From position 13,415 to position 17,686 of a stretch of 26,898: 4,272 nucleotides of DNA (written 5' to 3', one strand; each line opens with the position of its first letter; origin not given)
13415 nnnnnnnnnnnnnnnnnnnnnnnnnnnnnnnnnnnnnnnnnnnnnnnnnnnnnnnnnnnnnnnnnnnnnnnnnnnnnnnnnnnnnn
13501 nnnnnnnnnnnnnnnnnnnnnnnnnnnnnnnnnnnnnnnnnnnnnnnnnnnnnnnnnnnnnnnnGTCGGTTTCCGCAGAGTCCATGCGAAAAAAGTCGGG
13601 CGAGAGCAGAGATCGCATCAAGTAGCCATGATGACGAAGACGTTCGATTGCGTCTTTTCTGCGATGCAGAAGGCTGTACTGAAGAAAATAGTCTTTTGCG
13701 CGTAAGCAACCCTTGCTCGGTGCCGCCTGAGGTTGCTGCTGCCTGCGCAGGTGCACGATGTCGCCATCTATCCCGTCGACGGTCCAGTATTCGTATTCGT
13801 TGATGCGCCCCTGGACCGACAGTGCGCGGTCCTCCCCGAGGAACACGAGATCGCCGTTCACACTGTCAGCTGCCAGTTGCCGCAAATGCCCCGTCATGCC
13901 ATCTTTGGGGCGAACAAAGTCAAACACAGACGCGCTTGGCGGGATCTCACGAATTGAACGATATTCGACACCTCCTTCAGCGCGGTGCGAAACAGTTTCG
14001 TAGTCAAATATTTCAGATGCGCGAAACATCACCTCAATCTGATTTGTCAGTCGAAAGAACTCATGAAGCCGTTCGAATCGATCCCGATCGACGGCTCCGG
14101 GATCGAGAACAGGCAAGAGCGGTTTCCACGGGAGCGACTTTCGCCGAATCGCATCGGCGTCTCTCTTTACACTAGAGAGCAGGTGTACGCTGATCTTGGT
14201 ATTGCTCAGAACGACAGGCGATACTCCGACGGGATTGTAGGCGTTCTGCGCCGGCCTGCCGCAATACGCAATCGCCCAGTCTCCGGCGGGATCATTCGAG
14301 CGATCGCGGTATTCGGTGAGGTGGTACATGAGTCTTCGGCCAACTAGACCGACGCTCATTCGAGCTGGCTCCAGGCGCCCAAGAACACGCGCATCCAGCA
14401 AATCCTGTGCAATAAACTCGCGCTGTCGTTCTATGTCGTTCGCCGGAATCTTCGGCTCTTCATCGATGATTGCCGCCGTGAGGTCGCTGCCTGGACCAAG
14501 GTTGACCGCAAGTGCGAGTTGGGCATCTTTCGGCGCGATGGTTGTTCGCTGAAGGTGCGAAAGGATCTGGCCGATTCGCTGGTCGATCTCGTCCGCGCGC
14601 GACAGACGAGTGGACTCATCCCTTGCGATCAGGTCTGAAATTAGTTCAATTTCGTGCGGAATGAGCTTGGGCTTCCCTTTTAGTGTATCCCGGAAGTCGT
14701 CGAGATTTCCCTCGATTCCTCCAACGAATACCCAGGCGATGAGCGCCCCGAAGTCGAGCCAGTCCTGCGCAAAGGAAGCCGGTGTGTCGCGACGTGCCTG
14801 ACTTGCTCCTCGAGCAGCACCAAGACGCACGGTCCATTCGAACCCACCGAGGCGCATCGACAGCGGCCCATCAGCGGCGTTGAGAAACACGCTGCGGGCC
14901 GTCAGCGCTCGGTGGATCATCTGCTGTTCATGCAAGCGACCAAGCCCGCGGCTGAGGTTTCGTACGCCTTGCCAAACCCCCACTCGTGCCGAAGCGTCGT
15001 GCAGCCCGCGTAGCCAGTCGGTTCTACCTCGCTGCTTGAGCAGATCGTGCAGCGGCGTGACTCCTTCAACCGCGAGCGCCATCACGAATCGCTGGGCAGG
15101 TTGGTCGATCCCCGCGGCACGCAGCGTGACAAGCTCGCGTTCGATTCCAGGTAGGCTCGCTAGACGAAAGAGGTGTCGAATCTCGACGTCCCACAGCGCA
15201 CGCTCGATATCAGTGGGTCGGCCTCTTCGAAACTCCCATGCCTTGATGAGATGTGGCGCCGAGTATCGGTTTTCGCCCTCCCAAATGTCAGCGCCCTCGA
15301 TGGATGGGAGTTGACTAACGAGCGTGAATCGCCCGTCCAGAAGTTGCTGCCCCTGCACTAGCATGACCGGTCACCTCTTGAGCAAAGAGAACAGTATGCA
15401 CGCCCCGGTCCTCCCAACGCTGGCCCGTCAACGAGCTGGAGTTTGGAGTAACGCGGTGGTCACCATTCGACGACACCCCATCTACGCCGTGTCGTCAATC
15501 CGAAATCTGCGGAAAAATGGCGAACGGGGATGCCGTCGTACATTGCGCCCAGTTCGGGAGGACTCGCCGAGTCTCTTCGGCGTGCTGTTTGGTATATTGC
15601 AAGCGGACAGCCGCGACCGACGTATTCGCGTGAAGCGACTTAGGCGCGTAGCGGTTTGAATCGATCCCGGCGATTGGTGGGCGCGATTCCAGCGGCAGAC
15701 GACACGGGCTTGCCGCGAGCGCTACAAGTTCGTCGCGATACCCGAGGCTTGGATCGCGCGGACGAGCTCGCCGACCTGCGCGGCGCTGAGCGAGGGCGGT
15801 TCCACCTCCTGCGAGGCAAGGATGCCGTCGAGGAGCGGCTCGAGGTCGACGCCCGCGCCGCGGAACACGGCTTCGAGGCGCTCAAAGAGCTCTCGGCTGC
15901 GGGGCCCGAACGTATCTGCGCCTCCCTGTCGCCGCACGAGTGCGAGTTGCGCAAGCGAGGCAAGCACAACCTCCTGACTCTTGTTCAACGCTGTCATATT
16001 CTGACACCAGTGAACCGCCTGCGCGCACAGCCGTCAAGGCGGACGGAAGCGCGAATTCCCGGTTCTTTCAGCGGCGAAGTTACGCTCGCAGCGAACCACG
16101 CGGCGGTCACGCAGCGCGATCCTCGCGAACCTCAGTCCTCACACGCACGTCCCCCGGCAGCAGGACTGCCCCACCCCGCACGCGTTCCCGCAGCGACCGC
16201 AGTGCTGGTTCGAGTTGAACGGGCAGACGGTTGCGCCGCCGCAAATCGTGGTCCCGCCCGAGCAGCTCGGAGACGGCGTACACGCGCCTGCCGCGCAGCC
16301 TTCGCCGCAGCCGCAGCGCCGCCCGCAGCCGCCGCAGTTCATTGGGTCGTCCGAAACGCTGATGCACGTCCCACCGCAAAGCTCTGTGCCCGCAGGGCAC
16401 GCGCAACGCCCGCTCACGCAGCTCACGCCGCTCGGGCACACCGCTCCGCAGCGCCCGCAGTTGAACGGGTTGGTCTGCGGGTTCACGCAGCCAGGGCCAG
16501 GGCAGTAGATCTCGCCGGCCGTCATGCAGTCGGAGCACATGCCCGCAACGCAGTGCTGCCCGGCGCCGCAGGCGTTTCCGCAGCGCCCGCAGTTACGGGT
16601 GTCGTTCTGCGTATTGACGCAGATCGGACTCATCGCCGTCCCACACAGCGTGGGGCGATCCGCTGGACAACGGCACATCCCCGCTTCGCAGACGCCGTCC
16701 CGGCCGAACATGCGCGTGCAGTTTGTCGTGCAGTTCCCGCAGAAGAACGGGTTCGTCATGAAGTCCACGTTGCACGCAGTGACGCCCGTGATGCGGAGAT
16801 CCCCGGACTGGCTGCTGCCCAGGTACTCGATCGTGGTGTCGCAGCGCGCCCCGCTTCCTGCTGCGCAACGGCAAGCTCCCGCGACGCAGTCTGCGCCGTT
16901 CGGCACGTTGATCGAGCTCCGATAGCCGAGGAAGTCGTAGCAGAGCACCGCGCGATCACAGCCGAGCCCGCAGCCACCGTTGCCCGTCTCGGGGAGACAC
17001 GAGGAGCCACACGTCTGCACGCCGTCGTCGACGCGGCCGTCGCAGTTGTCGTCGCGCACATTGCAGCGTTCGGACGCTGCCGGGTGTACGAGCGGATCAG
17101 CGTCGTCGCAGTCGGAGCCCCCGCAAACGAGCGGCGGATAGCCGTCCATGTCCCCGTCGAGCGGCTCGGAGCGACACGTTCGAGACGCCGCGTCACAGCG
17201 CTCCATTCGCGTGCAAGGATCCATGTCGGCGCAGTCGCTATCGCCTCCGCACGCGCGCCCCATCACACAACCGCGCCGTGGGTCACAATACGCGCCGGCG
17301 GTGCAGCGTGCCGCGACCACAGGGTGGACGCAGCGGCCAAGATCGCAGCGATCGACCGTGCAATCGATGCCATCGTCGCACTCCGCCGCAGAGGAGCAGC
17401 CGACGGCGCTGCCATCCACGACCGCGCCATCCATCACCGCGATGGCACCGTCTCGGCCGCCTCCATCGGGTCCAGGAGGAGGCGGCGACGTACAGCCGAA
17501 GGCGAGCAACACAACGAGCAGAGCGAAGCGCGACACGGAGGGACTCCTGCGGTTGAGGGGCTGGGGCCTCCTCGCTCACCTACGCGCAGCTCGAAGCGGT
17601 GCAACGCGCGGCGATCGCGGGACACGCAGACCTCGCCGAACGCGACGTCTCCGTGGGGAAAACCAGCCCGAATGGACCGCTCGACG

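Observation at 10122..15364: Coupled kinase-like/SF1-helicase giant gene plus wHTH/PLD-like partner: Mokosh-type-I-like architecture with non-canonical catalytic motifs (top candidate for an undescribed defence variant)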

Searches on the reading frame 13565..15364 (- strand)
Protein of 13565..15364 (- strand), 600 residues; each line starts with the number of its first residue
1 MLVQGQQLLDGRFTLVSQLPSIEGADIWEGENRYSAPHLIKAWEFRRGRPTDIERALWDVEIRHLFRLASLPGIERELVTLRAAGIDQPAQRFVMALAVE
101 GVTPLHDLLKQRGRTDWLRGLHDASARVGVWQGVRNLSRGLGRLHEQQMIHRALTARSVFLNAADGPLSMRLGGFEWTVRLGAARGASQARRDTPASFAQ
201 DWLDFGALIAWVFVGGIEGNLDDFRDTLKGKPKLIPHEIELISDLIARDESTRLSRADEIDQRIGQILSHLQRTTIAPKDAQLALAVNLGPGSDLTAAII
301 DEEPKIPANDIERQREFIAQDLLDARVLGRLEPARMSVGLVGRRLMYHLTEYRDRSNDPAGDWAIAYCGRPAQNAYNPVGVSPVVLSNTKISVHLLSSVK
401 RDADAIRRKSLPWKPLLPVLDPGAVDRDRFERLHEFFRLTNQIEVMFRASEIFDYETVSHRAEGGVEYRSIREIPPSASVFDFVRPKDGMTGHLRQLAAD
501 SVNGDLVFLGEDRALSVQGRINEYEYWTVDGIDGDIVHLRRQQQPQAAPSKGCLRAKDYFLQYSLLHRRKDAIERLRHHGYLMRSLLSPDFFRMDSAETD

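Call 71: predict_structure(alignment_id=A3)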
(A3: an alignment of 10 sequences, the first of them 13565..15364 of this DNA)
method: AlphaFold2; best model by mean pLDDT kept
length: 600 residues; sequences in the alignment: 10
mean_pLDDT: 73.7   pTM: 0.50
mean pLDDT of the five models: 73.7, 72.1, 71.9, 61.7, 60.0
residues with pLDDT >= 90: 94; 70-90: 316; 50-70: 83; < 50: 107
segments of 3 or more residues with pLDDT < 50: 178-195, 375-380, 421-450, 481-484, 513-519, 561-569, 571-600
pLDDT, mean of each block of 10 residues (from residue 1): 91 91 79 88 81 72 73 78 88 87 89 84 85 92 79 80 88 63 38 55 89 72 71 81 85 83 88 60 86 85 87 91 77 65 85 68 80 50 63 88 82 69 42 41 39 83 89 72 62 82 80 52 82 90 82 73 47 46 41 33
secondary structure, 60 per line:
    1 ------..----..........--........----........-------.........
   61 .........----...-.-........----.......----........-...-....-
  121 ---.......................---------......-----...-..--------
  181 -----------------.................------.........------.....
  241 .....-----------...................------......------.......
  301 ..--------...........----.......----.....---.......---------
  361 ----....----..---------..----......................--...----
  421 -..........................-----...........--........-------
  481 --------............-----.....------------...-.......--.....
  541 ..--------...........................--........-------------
elements in order: E13-22 E25-32 E37-44 H52-69 E80-87 E92-98 H105-110 H116-119 H124-146 E159-161 H198-214 H221-229 H236-245 H257-275 E282-287 H294-302 H311-321 E326-332 E337-341 E345-351 E365-368 E390-395 H396-409 H422-447 E453-463 E466-473 H489-500 E506-510 E527-533 E536-542 E551-556 H557-577 H580-587

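Call 75: fold_search(model_id=the predicted structure, library=pdb)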
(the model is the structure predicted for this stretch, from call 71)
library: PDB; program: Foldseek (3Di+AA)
matches with E <= 10: 1732; with E <= 0.001: 1430
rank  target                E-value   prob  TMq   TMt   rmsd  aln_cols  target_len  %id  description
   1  6i2p_A                5.4e-11  1.00  0.29  0.58   7.8       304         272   16  Crystal structure of the Mycobacterium tuberculosis PknB kinase domain (L33E mutant) in complex with its substrate Gar (released 2019-05-22)
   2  6i2p_B                1.5e-10  1.00  0.28  0.58   7.6       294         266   16  Crystal structure of the Mycobacterium tuberculosis PknB kinase domain (L33E mutant) in complex with its substrate Gar (released 2019-05-22)
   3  5vam_B                1.6e-10  1.00  0.33  0.70   5.1       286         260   15  BRAF in Complex with RAF709 (released 2017-06-28)
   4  3ii5_A                2.6e-10  1.00  0.32  0.66   6.3       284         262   15  The Complex of wild-type B-RAF with Pyrazolo pyrimidine inhibitor (released 2009-11-10)
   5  3oro                  2.7e-10  1.00  0.30  0.62   7.2       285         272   14  Mycobacterium tuberculosis PknB kinase domain L33D mutant (crystal form 4) (released 2010-12-15)
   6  5xka_A                2.7e-10  1.00  0.30  0.62   5.9       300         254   14  Crystal structure of M.tuberculosis PknI kinase domain (released 2018-05-16)
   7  5w5q_A                2.9e-10  1.00  0.32  0.63   7.4       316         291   17  MAP4K4 in complex with inhibitor compound 12 (N3-methyl-10-(3-methyl-3-(5-methyloxazol-2-yl)but-1-yn-1-yl)-6,7-dihydro (released 2018-06-20)
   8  8vb5                  3.4e-10  1.00  0.33  0.62   5.9       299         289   14  Crystal structure of kinase domain of HER2 Exon 20 insertion mutant in complex with tucatinib (released 2024-12-18)
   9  6xlo_B                4.4e-10  1.00  0.31  0.69   5.5       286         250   14  Crystal structure of bRaf in complex with inhibitor (released 2021-05-26)
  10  4jvg_A                4.7e-10  1.00  0.31  0.65   5.5       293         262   15  B-Raf Kinase in Complex with Birb796 (released 2013-05-29)
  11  7juz_A                5.2e-10  1.00  0.31  0.64   5.5       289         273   14  Crystal Structure of KSR1:MEK1 in complex with AMP-PNP, and allosteric MEK inhibitor Selumetinib (released 2020-09-30)
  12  4f4p                  5.5e-10  1.00  0.30  0.62   7.1       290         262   17  SYK in COMPLEX WITH LIGAND LASW836 (released 2012-12-12)
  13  5xka_B                5.9e-10  1.00  0.30  0.64   6.2       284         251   14  Crystal structure of M.tuberculosis PknI kinase domain (released 2018-05-16)
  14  4g9r_A                5.9e-10  1.00  0.30  0.62   6.3       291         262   13  B-Raf V600E Kinase Domain Bound to a Type II Dihydroquinazoline Inhibitor (released 2012-11-14)
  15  5m06_A                6.2e-10  1.00  0.30  0.65   5.8       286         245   14  Crystal structure of Mycobacterium tuberculosis PknI kinase domain (released 2017-01-11)
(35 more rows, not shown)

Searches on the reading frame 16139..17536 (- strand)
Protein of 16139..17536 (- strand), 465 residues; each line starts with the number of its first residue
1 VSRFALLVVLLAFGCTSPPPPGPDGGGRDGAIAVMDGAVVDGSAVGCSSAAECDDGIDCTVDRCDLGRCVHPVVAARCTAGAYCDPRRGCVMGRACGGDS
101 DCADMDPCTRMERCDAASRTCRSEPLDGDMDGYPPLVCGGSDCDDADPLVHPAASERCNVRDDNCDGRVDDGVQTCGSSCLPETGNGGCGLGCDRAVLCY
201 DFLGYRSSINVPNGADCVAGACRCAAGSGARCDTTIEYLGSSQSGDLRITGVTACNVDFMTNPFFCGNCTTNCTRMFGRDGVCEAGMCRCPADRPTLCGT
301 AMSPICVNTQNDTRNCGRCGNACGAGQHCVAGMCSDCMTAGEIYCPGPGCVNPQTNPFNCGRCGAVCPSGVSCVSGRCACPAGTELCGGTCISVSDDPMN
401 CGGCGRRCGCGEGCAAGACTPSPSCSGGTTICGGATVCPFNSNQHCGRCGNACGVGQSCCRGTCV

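Call 10: search_protein_families(library=pfam, proteins=[window:16139-17536:-], max_evalue=0.001)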
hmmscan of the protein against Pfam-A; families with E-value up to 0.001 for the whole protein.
window:16139-17536:- (465 aa): 2 families
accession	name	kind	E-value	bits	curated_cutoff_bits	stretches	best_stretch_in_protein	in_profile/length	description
PF11617.13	Cu-binding_MopE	-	1.3e-09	38.5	27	1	142-171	1-30/30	Putative metal-binding motif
PF04885.19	Stig1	-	2e-07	31.8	24.1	2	305-335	53-83/85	Stigma-specific STIG1-like protein family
